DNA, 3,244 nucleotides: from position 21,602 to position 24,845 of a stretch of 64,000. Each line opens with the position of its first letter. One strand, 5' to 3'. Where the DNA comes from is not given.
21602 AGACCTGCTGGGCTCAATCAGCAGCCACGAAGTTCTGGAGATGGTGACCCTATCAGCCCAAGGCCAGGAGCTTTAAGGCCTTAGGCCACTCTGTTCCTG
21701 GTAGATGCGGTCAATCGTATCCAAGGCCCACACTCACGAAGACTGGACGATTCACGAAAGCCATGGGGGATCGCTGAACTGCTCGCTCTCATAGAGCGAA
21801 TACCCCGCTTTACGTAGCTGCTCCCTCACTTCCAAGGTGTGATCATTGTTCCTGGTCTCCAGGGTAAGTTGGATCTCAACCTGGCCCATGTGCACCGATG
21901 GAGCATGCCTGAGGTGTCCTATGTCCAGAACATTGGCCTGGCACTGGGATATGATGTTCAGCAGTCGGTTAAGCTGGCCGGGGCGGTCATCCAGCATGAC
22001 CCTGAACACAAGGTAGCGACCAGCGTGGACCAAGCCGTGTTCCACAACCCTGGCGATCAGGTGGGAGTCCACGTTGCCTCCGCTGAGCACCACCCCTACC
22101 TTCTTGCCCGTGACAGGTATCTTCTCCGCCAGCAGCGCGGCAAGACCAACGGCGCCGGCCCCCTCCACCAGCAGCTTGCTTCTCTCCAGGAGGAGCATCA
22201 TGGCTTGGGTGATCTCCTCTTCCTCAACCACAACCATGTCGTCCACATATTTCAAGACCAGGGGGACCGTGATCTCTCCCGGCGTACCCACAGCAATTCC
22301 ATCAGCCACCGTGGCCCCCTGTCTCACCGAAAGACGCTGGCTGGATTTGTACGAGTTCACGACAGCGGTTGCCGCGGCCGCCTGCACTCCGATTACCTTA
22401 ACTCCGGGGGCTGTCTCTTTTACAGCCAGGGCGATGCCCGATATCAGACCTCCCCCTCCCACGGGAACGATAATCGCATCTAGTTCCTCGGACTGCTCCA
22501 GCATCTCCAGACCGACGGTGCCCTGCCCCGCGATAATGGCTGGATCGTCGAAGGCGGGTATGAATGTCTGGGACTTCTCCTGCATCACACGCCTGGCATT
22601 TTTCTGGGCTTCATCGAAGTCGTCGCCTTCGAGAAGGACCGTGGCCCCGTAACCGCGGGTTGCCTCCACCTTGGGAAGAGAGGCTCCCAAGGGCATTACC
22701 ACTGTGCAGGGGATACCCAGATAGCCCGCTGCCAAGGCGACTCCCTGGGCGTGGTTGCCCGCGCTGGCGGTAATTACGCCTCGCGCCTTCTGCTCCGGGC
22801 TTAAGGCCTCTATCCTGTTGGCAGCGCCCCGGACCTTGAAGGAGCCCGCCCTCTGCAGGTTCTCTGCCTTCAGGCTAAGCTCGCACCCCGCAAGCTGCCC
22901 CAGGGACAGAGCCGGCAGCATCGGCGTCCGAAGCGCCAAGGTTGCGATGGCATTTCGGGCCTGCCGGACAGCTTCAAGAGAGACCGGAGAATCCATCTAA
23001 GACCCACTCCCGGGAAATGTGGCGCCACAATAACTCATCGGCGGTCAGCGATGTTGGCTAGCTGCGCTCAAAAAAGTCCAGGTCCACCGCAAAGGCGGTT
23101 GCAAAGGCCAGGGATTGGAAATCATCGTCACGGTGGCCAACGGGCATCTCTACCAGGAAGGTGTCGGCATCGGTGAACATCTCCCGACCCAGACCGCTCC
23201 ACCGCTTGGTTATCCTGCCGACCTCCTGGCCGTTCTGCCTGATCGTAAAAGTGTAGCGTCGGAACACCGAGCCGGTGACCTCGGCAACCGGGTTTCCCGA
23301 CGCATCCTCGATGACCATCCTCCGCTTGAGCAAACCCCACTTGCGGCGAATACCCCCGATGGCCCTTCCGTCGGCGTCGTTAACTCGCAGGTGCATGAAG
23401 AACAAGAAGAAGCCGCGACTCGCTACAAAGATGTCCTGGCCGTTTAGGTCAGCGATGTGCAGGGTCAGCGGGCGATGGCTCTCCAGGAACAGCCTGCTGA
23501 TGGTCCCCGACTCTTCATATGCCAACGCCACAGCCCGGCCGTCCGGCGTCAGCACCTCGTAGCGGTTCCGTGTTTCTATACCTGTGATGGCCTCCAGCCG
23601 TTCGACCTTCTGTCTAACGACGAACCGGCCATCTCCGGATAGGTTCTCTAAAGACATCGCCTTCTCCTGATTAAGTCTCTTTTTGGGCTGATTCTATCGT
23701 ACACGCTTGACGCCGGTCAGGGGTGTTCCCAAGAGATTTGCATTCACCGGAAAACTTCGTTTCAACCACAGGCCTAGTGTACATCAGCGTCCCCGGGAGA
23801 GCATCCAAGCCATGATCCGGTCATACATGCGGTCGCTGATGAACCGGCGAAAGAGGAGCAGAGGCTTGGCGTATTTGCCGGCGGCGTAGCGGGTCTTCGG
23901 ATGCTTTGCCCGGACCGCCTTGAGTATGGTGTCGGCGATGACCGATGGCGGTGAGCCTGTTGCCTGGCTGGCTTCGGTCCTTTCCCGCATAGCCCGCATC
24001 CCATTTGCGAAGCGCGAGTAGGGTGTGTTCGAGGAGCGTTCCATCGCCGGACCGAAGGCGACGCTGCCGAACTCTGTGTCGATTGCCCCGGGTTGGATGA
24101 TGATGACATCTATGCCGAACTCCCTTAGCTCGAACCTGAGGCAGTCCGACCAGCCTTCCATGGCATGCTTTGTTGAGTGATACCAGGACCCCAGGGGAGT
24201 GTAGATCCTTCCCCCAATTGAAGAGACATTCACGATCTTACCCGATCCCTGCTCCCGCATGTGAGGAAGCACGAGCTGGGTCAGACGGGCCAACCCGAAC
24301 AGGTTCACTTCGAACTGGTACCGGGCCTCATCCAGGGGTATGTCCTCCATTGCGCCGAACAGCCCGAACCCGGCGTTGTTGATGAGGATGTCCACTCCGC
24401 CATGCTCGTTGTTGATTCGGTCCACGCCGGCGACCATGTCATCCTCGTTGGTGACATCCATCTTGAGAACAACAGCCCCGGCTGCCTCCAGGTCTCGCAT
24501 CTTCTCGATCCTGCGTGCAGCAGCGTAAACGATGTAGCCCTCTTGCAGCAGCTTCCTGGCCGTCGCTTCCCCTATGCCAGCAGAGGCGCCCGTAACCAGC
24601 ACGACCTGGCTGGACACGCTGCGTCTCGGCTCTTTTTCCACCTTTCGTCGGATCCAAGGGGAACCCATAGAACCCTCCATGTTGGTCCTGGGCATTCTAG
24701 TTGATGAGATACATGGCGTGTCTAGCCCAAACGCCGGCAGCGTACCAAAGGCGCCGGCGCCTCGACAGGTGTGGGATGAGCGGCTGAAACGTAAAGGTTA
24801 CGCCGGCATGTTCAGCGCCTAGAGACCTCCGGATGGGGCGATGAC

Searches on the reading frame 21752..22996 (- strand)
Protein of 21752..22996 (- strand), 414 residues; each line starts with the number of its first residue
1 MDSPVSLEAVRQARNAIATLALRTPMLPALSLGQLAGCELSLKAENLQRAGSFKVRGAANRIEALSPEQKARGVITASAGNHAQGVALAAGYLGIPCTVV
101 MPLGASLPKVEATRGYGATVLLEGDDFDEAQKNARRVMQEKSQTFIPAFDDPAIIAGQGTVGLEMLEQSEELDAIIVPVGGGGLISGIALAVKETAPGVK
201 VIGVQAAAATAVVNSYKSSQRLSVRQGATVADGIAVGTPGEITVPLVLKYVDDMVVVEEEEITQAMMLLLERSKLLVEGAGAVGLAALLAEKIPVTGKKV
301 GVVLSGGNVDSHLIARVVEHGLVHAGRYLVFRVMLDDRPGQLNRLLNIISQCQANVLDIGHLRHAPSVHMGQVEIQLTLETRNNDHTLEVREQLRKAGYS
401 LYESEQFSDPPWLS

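Call 5: search_protein_families(library=pfam, proteins=[window:21752-22996:-], max_evalue=0.00001)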
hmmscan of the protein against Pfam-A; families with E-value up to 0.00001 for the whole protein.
window:21752-22996:- (414 aa): 1 family
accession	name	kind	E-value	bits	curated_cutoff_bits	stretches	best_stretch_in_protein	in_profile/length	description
PF00291.31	PALP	-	9.2e-81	271.8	35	1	21-306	5-295/295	Pyridoxal-phosphate dependent enzyme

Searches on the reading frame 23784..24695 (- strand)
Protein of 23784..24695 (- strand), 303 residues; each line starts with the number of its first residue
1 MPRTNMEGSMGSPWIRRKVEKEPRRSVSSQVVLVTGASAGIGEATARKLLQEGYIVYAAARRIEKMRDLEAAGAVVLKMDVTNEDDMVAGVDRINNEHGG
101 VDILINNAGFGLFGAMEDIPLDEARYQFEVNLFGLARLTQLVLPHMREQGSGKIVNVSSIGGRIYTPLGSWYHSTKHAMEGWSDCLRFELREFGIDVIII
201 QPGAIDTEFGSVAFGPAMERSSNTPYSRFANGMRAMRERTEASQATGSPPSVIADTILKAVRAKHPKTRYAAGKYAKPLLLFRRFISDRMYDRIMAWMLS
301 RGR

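Call 5: search_protein_families(library=pfam, proteins=[window:23784-24695:-], max_evalue=0.00001)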
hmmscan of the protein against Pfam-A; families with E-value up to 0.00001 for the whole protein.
window:23784-24695:- (303 aa): 5 families
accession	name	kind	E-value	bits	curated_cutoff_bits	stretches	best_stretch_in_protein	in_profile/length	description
PF00106.31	adh_short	-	1.2e-49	168.9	26.6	1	30-209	1-186/195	short chain dehydrogenase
PF13561.12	adh_short_C2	-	2.8e-35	122.4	27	1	36-212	1-183/236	Enoyl-(Acyl carrier protein) reductase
PF13460.12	NAD_binding_10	-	7e-11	42.8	27.2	1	36-208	1-149/184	NAD(P)H-binding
PF08659.16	KR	-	1.4e-07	32.1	22.6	1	32-183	3-160/180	KR domain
PF01370.27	Epimerase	-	6.7e-07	29.4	20.9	1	32-159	1-115/240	NAD dependent epimerase/dehydratase family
